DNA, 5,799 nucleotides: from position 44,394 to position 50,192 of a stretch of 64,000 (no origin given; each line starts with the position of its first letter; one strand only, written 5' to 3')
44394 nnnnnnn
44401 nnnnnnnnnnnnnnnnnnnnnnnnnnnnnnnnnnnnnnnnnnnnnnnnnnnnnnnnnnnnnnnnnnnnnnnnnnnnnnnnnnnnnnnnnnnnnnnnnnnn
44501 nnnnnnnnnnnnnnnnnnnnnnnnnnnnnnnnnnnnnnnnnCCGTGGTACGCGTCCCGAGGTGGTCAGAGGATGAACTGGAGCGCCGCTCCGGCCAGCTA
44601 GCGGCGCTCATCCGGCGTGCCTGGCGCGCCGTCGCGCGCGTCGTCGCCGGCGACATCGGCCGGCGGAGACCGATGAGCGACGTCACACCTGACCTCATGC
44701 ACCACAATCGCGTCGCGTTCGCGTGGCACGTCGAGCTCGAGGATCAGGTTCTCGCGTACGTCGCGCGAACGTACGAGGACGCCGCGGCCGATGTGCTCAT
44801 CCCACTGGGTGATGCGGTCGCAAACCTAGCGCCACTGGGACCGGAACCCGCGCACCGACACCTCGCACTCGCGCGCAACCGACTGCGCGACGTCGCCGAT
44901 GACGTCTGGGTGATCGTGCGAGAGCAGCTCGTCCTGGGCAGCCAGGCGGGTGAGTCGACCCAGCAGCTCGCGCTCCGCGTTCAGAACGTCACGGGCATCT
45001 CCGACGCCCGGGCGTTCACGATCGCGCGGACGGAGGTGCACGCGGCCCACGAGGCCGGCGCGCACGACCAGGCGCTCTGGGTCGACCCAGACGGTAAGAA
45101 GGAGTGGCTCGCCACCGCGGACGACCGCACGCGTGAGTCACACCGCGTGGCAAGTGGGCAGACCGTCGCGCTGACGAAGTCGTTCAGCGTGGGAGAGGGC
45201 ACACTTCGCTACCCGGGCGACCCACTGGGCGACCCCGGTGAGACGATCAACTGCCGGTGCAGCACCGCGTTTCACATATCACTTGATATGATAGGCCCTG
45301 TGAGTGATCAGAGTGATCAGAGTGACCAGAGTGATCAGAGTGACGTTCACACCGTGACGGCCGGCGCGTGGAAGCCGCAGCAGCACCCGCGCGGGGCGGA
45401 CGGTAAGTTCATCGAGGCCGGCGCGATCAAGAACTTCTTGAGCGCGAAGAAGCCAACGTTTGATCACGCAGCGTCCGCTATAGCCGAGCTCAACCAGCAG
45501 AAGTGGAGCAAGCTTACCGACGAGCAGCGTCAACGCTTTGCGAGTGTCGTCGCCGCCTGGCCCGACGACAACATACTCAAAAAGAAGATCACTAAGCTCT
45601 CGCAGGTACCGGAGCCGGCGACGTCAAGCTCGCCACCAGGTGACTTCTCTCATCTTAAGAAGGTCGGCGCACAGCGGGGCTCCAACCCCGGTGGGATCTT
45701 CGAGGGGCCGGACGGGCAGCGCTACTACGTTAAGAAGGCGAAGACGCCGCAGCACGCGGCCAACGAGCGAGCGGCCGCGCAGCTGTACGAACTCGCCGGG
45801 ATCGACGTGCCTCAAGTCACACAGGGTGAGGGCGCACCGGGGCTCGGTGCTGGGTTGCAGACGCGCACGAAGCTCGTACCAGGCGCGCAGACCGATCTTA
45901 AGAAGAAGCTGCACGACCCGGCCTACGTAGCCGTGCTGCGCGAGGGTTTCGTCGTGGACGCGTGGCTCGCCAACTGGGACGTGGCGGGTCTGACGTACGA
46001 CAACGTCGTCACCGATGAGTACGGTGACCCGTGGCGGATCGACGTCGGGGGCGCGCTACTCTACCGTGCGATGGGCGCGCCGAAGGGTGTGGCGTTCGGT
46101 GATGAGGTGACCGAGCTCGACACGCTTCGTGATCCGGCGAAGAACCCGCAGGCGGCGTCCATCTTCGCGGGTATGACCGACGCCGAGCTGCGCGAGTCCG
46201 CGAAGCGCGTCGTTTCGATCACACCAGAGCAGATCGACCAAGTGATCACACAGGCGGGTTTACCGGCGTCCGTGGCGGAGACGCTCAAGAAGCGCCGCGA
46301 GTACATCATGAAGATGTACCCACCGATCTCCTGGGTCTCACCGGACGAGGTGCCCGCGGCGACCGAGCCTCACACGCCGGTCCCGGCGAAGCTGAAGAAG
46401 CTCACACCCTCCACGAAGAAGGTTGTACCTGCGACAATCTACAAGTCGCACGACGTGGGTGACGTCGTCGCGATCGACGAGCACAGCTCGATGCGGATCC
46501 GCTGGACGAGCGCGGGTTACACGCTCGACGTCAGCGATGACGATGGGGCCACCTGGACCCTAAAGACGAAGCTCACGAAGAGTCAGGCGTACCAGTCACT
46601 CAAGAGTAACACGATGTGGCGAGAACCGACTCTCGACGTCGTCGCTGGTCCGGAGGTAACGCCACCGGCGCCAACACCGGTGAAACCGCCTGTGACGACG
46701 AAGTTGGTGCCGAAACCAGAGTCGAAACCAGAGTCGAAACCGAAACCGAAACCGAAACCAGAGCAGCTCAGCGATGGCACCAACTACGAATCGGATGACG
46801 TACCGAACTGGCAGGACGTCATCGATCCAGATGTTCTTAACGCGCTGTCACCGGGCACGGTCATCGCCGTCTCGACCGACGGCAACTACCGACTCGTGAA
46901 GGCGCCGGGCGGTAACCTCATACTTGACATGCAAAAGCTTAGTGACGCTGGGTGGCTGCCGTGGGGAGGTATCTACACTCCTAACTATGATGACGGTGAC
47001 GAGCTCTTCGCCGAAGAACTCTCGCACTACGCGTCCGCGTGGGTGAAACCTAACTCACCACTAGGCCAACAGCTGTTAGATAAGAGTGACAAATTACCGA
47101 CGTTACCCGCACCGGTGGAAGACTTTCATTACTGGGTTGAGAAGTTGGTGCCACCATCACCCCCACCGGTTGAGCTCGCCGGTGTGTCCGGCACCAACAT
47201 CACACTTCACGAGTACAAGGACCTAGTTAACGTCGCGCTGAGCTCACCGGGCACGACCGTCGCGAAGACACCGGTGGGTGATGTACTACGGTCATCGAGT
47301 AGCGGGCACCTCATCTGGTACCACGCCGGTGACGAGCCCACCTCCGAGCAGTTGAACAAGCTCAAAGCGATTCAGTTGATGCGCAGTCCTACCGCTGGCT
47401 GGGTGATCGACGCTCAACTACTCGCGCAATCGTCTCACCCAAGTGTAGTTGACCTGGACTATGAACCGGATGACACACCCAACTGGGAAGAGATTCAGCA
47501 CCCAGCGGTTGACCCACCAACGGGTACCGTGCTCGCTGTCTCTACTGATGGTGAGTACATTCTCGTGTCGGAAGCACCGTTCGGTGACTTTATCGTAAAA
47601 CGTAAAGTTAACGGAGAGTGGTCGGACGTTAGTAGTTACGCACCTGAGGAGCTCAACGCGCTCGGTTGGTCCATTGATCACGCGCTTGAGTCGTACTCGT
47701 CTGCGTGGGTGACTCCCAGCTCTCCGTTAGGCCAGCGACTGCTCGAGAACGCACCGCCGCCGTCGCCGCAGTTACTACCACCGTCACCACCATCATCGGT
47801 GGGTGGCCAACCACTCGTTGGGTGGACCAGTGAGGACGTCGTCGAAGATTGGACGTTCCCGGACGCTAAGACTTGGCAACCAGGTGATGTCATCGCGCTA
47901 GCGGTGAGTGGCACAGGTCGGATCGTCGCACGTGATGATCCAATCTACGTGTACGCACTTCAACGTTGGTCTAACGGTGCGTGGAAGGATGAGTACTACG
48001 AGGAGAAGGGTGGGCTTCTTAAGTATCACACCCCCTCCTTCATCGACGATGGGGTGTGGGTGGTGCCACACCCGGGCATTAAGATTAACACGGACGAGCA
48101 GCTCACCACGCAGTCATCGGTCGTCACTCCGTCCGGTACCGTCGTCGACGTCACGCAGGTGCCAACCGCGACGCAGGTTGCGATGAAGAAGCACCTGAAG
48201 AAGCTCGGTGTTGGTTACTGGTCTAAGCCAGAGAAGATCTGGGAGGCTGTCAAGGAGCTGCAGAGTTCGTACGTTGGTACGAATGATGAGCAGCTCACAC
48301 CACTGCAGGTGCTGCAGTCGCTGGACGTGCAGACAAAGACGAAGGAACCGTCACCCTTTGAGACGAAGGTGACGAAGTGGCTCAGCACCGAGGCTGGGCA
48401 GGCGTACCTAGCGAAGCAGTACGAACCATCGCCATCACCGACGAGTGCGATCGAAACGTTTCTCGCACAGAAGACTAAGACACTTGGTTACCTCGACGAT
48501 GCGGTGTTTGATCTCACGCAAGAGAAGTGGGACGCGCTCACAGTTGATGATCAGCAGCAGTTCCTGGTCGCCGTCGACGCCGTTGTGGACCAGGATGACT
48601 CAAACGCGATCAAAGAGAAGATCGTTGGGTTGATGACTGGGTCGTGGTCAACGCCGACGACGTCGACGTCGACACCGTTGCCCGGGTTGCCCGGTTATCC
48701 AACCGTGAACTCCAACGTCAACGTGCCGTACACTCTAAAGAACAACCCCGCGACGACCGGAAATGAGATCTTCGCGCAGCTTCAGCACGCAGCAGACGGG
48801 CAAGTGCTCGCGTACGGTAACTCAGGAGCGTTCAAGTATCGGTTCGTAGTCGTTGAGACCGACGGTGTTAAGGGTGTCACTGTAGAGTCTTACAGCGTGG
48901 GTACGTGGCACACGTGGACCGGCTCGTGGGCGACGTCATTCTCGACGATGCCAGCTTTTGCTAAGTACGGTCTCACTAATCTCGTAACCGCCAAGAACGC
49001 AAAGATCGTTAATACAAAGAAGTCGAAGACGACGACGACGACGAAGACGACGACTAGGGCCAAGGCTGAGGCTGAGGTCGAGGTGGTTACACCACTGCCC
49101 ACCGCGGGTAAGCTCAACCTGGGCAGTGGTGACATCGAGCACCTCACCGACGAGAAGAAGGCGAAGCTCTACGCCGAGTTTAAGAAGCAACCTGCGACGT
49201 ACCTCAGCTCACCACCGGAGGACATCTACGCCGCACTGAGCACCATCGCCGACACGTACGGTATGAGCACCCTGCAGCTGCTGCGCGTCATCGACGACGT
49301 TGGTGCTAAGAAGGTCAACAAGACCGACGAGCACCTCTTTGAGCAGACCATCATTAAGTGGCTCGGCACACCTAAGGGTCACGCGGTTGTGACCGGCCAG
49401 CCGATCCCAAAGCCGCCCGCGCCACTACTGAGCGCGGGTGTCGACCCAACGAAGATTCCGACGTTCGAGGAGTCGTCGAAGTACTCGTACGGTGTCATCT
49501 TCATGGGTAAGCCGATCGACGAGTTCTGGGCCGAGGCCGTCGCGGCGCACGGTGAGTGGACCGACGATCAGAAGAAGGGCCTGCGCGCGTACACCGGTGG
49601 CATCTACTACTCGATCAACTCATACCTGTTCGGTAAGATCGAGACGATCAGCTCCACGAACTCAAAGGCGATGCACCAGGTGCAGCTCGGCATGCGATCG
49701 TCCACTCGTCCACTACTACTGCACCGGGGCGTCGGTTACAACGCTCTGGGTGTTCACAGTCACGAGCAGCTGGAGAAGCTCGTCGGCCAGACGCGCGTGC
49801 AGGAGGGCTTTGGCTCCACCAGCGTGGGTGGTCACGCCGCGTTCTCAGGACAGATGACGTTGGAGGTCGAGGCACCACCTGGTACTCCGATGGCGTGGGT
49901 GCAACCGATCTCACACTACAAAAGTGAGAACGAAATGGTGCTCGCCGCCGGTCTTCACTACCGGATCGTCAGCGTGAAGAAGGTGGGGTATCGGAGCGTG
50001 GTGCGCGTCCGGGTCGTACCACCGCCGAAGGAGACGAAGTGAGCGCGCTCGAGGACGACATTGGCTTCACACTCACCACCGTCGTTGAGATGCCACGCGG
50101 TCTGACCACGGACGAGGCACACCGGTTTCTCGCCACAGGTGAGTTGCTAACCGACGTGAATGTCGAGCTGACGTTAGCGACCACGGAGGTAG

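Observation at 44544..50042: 1832-aa MuF-like protein: virion-delivered ADP-ribosyltransferase with tandemly duplicated middle modules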

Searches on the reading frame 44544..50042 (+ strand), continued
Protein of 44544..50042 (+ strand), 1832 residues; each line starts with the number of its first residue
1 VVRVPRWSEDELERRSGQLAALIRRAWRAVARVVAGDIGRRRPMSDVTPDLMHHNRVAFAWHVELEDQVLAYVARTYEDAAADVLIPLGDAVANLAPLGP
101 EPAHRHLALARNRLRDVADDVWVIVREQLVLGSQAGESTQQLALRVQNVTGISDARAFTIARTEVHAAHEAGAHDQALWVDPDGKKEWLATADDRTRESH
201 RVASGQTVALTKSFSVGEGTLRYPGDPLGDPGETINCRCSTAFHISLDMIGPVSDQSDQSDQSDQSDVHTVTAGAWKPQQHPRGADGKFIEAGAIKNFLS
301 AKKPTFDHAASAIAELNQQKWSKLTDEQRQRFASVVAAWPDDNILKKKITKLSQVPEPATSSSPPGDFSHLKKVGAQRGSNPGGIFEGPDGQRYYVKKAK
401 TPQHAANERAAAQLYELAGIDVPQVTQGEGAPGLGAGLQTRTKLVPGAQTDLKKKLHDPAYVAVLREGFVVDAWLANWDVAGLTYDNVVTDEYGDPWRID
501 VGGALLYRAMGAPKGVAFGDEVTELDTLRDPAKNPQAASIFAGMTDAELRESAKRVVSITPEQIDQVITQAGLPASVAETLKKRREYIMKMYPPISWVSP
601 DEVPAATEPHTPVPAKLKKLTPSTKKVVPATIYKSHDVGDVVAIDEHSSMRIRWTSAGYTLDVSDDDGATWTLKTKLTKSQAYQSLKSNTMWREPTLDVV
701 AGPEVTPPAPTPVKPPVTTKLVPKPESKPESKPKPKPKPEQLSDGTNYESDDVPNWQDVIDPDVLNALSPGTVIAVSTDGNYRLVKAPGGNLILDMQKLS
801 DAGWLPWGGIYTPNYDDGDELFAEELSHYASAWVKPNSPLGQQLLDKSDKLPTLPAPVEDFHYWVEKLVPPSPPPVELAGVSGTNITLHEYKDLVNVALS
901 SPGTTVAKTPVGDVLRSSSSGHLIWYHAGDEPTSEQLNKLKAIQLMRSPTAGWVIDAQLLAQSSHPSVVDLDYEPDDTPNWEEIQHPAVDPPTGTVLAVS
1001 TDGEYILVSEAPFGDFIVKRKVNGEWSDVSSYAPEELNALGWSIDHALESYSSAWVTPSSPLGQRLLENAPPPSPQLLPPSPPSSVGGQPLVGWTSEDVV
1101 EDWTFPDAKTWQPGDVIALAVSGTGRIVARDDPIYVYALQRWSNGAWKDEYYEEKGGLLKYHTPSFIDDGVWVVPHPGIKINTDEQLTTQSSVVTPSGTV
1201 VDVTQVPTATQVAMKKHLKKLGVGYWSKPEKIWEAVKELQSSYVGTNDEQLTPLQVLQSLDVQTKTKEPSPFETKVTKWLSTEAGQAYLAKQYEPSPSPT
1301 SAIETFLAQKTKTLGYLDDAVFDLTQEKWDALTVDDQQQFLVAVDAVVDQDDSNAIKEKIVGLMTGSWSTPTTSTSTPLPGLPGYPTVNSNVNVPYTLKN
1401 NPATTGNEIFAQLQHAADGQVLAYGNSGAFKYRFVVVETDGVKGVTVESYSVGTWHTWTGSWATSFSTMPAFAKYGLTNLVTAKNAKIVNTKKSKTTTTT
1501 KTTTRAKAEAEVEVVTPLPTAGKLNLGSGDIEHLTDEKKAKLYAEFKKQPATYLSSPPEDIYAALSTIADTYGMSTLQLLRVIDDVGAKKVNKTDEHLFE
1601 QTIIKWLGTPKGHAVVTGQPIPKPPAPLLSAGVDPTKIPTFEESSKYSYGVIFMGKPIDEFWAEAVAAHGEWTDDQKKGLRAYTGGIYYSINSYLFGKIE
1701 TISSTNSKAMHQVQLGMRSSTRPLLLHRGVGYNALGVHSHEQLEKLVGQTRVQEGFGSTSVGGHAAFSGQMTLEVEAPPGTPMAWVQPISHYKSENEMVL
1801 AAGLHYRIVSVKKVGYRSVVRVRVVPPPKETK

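Call 54: find_encoding_contigs(protein=window:44544-50042:+, flank=2000, max_places=3)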
Protein window:44544-50042:+ (1832 aa): no gene with exactly this product is on record in the collection.

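Call 72: find_encoding_contigs(protein=P0118, flank=8000, max_places=2)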
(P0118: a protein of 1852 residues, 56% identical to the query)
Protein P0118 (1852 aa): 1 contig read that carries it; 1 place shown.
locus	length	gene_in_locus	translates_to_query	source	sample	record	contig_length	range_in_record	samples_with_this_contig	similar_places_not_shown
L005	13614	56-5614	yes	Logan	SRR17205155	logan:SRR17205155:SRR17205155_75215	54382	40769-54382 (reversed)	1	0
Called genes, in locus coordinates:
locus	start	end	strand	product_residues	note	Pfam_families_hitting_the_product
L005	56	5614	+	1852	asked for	PF04233:Phage_Mu_F, PF03496:ADPrib_exo_Tox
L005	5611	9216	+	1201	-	-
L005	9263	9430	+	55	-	-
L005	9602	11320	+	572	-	-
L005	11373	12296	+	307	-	-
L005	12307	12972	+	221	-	-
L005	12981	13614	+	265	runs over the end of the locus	-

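Call 73: find_encoding_contigs(protein=P0130, flank=8000, max_places=2)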
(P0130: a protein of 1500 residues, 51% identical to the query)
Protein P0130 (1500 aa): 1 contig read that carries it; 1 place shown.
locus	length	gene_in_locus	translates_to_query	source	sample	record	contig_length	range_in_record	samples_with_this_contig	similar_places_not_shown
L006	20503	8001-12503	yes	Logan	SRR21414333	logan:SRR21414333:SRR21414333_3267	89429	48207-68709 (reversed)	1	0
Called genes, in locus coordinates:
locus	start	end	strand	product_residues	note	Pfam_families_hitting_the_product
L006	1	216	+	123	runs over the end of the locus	-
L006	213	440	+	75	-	-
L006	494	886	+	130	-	-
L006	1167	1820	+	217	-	-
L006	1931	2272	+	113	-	-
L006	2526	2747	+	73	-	-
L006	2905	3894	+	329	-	PF03747:ADP_ribosyl_GH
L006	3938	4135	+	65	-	-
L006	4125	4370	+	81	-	-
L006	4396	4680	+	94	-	-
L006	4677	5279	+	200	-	-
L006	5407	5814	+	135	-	PF07098:DUF1360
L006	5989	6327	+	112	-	-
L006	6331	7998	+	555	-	-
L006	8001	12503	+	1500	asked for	PF04233:Phage_Mu_F, PF03496:ADPrib_exo_Tox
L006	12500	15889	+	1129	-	-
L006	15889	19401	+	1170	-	-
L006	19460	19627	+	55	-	-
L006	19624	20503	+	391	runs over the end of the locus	PF01186:Lysyl_oxidase (weak)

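Call 80: search_protein_families(library=pfam, proteins=[P0184, P0188, P0198, P0120], max_evalue=0.001)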
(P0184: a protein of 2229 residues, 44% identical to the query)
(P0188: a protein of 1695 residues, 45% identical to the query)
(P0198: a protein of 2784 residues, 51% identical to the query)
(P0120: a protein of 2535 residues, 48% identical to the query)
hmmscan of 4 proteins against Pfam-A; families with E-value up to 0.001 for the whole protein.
P0184 (2229 aa): 4 families
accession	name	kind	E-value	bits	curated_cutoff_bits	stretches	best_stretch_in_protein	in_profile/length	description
PF03496.20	ADPrib_exo_Tox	-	1.5e-21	77.1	23.4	2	2034-2188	11-174/196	ADP-ribosyltransferase exoenzyme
PF00454.33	PI3_PI4_kinase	-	1.3e-16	61.7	27.1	2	685-730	132-178/241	Phosphatidylinositol 3- and 4-kinase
PF04233.19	Phage_Mu_F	-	1.3e-15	58.5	29.6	1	146-261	4-111/112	Phage Mu protein F like protein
PF02037.33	SAP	-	0.00028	20.9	23.9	1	818-847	2-29/37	SAP domain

P0188 (1695 aa): 1 family
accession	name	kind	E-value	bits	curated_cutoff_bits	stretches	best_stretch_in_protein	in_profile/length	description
PF03496.20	ADPrib_exo_Tox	-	9.7e-40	136.4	23.4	2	1493-1675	11-193/196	ADP-ribosyltransferase exoenzyme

P0198 (2784 aa): 2 families
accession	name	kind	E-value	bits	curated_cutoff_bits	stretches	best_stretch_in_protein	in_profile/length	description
PF13563.12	2_5_RNA_ligase2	-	5.6e-10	39.9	27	1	415-515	24-119/152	2'-5' RNA ligase superfamily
PF23855.1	DUF7218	-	2.9e-09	37.4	27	1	321-354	2-35/47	Family of unknown function (DUF7218)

P0120 (2535 aa): 3 families
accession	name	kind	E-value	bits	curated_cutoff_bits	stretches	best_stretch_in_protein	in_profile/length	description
PF04233.19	Phage_Mu_F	-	1.5e-16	61.6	29.6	1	121-237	3-111/112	Phage Mu protein F like protein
PF00293.34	NUDIX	-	1e-14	55.1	21.1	1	675-787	12-122/134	NUDIX domain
PF03496.20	ADPrib_exo_Tox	-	3.1e-14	53.2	23.4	1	2365-2520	2-178/196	ADP-ribosyltransferase exoenzyme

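Call 81: list_cluster_members(proteins=[P0163, P0187, P0156])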
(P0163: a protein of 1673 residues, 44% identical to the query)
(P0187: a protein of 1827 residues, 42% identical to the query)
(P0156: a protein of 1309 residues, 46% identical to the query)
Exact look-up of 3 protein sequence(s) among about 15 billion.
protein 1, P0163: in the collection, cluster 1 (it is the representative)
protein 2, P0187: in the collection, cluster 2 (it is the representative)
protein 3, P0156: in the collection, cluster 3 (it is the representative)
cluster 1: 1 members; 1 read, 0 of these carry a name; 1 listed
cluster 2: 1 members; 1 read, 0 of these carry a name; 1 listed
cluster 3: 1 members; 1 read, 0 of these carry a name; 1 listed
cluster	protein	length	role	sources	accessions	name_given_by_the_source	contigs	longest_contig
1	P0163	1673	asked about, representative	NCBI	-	-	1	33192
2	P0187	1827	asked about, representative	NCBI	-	-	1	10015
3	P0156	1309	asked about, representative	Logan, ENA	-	-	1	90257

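Call 82: find_encoding_contigs(protein=P0163, flank=6000, max_places=2)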
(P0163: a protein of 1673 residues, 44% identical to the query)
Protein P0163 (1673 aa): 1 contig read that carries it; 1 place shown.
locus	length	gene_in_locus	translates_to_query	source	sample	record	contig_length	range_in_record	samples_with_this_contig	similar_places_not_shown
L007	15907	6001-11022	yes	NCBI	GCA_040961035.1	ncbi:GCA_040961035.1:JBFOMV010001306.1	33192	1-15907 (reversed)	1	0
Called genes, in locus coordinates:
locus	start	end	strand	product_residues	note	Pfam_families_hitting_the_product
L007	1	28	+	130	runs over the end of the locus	-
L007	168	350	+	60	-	-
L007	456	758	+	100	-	-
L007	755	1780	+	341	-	-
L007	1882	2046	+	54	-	-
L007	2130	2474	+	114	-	-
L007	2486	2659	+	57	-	-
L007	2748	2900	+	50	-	-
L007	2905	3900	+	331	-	PF03747:ADP_ribosyl_GH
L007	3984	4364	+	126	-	PF07098:DUF1360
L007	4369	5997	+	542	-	-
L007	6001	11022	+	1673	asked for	PF04233:Phage_Mu_F, PF03496:ADPrib_exo_Tox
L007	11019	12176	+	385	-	PF06414:Zeta_toxin, PF13671:AAA_33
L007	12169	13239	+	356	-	PF03496:ADPrib_exo_Tox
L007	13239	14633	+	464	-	-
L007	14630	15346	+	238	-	-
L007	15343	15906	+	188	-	?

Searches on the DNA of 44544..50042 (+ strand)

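Call 5: search_dna_similar(collection=phages, query=window:44544-50042:+, mode=near, max_rows=20)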
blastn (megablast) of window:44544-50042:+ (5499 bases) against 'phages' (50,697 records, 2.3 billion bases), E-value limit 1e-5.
No match.

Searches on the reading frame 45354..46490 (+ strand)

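Call 12: search_protein_families(library=pfam, proteins=[window:45354-46490:+], max_evalue=10)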
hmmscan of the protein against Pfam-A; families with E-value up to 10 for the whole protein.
window:45354-46490:+ (379 aa): 1 family
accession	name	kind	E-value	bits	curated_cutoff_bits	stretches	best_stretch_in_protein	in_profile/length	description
PF23796.1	DUF7174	-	0.082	13.1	27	1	282-337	80-135/153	Family of unknown function (DUF7174)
